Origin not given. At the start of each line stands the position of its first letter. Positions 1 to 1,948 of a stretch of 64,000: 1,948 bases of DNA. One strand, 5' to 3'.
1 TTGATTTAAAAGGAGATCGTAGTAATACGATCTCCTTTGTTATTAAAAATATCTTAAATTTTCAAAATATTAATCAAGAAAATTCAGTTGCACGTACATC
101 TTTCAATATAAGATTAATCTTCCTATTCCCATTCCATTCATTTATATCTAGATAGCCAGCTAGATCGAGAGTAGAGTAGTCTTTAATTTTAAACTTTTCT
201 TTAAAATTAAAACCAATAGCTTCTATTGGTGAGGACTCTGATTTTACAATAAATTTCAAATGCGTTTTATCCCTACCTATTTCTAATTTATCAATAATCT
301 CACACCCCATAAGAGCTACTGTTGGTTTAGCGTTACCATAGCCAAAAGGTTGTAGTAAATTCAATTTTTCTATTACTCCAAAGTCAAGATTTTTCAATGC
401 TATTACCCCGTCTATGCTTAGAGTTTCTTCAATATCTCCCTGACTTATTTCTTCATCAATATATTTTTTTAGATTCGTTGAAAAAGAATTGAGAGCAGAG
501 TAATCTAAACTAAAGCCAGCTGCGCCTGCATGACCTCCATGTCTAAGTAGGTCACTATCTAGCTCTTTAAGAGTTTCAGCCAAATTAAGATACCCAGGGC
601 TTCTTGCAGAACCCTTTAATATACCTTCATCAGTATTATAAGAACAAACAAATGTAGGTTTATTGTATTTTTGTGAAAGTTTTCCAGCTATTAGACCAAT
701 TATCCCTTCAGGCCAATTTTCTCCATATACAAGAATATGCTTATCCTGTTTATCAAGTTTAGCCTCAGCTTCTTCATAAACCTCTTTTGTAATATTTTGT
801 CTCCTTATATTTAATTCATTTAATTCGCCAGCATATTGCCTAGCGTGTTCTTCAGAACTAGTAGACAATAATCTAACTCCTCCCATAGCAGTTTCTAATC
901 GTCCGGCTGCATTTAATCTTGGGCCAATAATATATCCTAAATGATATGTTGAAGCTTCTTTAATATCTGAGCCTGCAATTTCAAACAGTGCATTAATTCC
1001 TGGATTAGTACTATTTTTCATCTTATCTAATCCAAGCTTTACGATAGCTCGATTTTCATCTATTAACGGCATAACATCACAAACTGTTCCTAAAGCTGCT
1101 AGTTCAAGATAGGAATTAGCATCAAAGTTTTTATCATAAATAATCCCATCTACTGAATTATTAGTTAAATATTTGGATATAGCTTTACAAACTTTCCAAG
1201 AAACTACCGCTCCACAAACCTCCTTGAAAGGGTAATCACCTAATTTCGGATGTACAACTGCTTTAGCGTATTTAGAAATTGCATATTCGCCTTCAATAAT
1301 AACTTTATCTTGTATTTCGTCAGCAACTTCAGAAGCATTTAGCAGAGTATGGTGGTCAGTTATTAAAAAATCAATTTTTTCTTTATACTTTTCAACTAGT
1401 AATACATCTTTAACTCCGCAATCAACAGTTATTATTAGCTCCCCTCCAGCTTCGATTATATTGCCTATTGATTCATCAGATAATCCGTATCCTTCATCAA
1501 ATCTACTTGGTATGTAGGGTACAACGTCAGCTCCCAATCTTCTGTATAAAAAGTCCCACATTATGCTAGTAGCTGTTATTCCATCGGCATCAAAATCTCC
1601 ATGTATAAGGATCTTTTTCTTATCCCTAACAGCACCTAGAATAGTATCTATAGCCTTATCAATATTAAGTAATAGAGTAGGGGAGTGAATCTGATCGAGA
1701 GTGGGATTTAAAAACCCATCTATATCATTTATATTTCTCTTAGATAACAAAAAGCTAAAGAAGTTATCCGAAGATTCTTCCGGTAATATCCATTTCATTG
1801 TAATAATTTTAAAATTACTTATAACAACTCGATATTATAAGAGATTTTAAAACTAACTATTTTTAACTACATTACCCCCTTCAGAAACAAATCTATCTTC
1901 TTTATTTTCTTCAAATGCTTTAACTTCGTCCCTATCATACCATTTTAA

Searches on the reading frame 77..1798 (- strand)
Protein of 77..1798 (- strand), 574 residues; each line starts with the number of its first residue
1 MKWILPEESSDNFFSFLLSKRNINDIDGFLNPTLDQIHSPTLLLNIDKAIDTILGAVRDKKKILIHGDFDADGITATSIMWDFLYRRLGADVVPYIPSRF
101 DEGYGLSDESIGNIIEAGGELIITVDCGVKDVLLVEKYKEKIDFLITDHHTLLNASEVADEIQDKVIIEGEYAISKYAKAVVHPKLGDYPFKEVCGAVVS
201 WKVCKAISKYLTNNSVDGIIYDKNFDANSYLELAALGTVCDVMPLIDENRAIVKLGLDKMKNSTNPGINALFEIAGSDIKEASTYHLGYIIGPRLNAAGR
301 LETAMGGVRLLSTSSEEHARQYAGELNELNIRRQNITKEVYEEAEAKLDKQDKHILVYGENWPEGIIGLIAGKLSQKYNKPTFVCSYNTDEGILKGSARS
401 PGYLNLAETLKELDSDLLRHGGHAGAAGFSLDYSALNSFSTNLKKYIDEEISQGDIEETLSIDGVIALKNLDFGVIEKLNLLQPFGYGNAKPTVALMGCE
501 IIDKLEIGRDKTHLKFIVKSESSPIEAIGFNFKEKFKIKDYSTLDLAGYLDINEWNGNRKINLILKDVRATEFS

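Call 20: search_protein_families(library=pfam, proteins=[window:77-1798:-])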
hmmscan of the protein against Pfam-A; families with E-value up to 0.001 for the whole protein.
window:77-1798:- (574 aa): 3 families
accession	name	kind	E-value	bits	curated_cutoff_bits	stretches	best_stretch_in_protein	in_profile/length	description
PF17768.7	RecJ_OB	-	6.2e-27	94.2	27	1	462-567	1-107/107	RecJ OB domain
PF01368.27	DHH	-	4.8e-17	62.8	28.1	1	62-160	1-81/125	DHH family, N-terminal domain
PF02272.25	DHHA1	-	3.6e-13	50.3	25.9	1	356-447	6-100/102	DHHA1 domain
